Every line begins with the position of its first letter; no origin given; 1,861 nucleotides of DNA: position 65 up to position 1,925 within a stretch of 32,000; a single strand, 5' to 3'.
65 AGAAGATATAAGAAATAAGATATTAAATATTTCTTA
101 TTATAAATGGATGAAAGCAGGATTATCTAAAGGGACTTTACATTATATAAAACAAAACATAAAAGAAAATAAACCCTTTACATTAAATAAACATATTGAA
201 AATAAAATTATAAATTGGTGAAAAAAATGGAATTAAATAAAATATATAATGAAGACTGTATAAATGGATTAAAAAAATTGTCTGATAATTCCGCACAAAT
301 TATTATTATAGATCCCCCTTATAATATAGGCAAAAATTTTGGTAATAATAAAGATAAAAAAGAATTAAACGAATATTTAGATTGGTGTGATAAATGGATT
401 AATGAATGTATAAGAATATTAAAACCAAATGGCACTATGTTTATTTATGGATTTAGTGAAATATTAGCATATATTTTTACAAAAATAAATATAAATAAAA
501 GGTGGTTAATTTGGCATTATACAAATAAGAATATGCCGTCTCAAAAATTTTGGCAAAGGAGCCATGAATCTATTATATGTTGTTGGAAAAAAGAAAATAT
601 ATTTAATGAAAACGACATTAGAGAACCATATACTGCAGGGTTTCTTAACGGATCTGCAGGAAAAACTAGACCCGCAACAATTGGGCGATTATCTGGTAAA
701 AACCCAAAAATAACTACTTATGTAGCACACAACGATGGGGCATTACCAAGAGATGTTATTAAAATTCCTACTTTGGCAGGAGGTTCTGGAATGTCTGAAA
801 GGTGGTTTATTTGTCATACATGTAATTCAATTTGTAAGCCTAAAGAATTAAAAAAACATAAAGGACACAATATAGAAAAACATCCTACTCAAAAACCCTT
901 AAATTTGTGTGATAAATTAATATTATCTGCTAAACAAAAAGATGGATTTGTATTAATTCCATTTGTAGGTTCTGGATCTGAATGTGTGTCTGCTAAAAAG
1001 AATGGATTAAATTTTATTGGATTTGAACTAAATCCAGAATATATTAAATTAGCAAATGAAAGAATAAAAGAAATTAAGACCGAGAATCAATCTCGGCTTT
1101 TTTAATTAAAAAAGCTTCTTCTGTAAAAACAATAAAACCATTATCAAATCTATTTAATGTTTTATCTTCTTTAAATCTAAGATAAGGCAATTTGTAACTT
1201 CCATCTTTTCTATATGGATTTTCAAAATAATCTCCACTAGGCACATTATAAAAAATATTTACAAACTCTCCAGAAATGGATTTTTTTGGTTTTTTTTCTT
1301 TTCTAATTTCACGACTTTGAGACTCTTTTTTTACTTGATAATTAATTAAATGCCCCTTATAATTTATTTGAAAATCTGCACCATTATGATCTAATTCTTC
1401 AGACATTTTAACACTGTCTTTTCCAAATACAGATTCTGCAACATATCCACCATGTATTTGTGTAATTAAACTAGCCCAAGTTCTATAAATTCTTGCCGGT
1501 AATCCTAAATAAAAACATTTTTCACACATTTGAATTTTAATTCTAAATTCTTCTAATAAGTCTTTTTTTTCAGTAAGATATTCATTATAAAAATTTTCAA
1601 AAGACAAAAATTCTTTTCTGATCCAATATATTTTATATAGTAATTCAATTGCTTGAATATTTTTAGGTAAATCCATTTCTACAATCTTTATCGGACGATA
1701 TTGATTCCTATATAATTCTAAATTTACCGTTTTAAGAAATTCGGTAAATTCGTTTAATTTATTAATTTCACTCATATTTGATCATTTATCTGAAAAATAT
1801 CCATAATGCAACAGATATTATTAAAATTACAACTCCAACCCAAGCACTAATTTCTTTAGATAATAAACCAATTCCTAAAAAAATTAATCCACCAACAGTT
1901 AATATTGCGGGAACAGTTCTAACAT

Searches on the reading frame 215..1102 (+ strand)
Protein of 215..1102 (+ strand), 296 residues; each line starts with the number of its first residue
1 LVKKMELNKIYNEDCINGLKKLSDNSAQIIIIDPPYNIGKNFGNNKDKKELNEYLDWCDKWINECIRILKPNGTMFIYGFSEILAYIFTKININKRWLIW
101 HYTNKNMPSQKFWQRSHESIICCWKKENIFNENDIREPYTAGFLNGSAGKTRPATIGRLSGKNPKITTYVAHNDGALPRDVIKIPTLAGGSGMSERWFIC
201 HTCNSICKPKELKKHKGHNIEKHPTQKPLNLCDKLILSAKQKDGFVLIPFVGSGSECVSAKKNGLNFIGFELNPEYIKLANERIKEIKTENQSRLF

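Call 68: search_protein_families(library=pfam, proteins=[window:215-1102:+], max_evalue=0.01)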
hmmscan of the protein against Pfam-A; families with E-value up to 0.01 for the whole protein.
window:215-1102:+ (296 aa): 3 families
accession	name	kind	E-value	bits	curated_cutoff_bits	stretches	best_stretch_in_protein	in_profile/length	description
PF01555.25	N6_N4_Mtase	-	7e-42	144.3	26.7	1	28-282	2-221/221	DNA methylase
PF08241.18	Methyltransf_11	-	0.0015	19.5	21.2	0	252-286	6-40/95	Methyltransferase domain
PF02086.21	MethyltransfD12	-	0.002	18.4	22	0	249-288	27-66/253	D12 class N6 adenine-specific DNA methyltransferase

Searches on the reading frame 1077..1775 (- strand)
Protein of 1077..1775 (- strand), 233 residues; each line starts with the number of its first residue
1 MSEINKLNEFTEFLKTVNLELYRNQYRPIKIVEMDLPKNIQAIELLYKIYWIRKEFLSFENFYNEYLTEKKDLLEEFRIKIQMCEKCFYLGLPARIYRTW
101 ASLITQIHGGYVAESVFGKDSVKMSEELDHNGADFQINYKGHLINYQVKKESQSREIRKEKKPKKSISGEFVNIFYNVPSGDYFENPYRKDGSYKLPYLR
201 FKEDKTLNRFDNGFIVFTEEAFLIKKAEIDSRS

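Call 68: search_protein_families(library=pfam, proteins=[window:1077-1775:-], max_evalue=0.01)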
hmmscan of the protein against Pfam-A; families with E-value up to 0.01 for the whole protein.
window:1077-1775:- (233 aa): 1 family
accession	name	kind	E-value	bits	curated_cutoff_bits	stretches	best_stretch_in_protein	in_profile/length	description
PF09573.16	RE_TaqI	-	9.1e-36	123.8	26.1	1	7-220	1-220/229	TaqI restriction endonuclease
